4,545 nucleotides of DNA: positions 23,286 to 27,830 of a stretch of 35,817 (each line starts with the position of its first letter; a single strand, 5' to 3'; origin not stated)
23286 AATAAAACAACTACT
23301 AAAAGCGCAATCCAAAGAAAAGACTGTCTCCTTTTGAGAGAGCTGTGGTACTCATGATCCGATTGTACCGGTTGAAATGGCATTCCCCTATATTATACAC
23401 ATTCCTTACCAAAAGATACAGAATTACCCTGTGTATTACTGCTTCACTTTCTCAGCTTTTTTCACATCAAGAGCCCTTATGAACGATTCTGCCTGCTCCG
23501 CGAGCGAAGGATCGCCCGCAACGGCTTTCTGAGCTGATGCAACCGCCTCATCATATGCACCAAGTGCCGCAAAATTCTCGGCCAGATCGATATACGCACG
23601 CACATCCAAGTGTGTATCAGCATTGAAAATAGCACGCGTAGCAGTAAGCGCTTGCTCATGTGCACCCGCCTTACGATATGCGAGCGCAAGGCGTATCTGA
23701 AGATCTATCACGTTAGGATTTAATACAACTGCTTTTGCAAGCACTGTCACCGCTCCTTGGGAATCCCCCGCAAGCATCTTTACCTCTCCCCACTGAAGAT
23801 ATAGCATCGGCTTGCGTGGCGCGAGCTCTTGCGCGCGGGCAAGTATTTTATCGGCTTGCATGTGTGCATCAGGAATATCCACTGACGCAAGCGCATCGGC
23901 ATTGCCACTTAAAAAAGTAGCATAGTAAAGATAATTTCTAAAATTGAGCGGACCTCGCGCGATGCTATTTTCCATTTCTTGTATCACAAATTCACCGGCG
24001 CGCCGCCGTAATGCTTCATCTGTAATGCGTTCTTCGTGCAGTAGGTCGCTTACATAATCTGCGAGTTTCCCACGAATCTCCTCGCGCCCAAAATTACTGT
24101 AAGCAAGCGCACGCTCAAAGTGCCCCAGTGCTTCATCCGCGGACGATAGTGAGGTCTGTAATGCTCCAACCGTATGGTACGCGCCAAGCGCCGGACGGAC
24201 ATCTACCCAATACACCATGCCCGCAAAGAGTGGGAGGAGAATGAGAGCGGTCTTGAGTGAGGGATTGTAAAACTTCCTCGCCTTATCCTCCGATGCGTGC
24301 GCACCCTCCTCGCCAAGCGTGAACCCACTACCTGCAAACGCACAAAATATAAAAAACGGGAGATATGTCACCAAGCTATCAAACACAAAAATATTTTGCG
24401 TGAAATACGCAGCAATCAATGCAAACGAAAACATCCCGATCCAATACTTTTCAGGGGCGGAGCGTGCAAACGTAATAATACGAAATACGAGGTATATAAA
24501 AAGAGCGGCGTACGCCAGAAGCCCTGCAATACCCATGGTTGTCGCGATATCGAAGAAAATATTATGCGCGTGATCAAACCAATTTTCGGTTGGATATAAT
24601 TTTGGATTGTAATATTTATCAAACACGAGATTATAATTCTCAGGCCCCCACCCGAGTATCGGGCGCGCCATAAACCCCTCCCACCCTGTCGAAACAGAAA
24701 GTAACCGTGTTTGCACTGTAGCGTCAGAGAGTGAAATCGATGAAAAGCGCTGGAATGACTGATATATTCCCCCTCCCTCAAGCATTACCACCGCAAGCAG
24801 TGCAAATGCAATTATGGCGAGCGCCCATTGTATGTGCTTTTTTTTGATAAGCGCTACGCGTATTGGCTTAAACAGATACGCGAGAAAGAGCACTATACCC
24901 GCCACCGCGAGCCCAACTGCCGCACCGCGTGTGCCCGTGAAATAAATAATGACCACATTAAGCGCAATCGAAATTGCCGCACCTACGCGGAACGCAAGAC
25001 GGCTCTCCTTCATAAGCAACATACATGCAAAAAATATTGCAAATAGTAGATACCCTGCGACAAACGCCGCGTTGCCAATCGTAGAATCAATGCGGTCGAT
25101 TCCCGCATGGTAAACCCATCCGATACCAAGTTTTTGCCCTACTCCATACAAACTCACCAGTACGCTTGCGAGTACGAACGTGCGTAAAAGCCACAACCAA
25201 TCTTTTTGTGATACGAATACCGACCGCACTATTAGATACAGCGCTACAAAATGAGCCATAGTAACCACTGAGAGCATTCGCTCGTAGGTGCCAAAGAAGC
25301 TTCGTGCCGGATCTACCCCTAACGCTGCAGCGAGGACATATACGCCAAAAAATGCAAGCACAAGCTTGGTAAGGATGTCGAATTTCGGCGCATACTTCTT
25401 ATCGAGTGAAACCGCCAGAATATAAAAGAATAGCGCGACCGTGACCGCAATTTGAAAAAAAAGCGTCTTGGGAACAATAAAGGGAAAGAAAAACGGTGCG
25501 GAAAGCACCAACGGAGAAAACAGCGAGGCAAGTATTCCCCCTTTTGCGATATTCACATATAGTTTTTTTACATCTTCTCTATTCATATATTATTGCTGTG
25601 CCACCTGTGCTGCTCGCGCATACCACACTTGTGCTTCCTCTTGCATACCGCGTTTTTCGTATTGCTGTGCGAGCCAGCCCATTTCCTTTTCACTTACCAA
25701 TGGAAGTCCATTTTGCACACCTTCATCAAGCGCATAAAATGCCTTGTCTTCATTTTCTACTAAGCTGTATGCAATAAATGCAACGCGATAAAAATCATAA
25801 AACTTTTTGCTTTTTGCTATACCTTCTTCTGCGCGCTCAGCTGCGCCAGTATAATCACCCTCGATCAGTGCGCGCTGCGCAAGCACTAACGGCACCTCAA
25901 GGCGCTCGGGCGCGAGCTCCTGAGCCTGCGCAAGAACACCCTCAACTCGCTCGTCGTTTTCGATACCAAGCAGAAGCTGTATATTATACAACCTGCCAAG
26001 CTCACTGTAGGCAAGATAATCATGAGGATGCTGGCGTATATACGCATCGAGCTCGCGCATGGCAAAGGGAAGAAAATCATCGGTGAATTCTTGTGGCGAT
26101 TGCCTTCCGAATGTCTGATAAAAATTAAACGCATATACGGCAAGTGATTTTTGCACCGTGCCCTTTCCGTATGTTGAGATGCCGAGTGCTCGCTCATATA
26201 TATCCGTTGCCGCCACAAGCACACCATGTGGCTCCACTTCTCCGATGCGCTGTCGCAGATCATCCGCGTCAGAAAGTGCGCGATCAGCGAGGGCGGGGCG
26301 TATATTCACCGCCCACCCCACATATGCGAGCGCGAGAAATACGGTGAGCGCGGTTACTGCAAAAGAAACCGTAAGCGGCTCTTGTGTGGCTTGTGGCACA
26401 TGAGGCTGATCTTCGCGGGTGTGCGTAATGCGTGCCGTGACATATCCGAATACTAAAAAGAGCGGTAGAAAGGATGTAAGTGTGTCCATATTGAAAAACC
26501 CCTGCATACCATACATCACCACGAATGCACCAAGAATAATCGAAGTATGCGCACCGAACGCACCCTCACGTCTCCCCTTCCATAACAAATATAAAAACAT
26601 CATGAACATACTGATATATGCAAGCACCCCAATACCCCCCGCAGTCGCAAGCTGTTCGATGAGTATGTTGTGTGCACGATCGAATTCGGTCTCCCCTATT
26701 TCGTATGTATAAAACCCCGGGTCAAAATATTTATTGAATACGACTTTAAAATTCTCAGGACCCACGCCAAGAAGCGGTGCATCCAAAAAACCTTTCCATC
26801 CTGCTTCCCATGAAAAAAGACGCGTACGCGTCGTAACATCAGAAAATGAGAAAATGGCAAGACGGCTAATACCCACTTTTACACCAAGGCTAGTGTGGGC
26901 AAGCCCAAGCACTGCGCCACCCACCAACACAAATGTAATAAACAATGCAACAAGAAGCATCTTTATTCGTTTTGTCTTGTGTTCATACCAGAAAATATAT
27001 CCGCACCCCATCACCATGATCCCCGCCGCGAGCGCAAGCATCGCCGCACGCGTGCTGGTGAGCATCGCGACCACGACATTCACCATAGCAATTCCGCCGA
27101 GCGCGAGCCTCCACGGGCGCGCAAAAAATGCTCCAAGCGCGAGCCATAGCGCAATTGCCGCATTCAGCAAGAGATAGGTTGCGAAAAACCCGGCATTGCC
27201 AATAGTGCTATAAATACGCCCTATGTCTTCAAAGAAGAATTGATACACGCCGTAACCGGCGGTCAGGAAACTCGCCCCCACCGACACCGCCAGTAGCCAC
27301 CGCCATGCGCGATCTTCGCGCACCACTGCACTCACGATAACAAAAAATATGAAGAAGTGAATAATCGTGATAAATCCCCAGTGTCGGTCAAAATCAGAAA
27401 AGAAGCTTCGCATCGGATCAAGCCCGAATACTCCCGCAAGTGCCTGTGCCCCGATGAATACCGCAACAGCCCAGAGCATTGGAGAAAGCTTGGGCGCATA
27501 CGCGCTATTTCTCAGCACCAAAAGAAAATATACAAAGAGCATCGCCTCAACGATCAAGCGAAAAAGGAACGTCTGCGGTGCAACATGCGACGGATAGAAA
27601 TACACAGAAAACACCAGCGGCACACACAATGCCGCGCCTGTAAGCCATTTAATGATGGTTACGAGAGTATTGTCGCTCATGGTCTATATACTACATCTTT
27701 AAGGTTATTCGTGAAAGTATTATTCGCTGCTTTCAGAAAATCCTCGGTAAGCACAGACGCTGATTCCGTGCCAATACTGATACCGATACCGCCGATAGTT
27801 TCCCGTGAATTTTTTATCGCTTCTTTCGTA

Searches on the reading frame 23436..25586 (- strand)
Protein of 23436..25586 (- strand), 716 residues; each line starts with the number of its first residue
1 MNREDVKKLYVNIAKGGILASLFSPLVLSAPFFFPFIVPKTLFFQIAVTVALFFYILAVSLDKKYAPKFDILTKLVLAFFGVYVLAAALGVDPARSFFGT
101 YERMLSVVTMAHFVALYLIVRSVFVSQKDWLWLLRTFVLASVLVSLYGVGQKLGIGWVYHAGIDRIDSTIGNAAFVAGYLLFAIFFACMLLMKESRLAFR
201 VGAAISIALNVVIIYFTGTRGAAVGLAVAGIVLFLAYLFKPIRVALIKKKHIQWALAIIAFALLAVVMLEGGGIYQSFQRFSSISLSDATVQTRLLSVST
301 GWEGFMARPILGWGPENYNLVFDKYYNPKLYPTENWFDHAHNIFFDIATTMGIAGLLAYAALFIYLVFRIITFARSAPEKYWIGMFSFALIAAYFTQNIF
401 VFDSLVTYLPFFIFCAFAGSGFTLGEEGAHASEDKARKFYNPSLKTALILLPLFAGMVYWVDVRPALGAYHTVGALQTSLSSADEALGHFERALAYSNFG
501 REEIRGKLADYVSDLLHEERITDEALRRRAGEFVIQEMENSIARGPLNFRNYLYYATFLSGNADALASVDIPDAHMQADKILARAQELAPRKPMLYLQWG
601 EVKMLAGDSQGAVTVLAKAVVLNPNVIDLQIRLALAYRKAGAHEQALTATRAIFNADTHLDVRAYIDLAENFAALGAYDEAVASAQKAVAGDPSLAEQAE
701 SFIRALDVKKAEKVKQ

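Call 11: search_protein_families(library=pfam, proteins=[window:23436-25586:-], max_evalue=0.001)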
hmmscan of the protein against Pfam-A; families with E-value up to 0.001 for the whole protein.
window:23436-25586:- (716 aa): 8 families
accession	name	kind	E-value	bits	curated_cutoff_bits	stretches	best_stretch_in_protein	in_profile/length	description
PF04932.20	Wzy_C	-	6.8e-21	75.1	31.7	1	206-359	2-148/149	O-Antigen ligase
PF07719.23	TPR_2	-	3.4e-09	36.6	27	0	663-690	2-29/34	Tetratricopeptide repeat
PF13424.12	TPR_12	-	1.7e-06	28.5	30.1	0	643-691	26-74/77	Tetratricopeptide repeat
PF00515.34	TPR_1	-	2.7e-06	27.4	27.8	0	663-689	2-28/34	Tetratricopeptide repeat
PF13428.12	TPR_14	-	1.1e-05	26.1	23.5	0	595-634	3-42/44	Tetratricopeptide repeat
PF13414.12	TPR_11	-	0.00014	21.9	26.8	0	606-641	7-42/42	TPR repeat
PF14559.12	TPR_19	-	0.00025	21.8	25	0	605-657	3-55/68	Tetratricopeptide repeat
PF13174.12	TPR_6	-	0.0005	21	26.3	0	632-652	5-25/33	Tetratricopeptide repeat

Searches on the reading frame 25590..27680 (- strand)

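Call 11: search_protein_families(library=pfam, proteins=[window:25590-27680:-], max_evalue=0.001)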
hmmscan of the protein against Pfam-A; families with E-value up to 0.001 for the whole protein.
window:25590-27680:- (696 aa): 1 family
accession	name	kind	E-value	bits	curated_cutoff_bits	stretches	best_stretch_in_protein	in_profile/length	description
PF04932.20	Wzy_C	-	2.1e-17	63.7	31.7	1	200-356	5-149/149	O-Antigen ligase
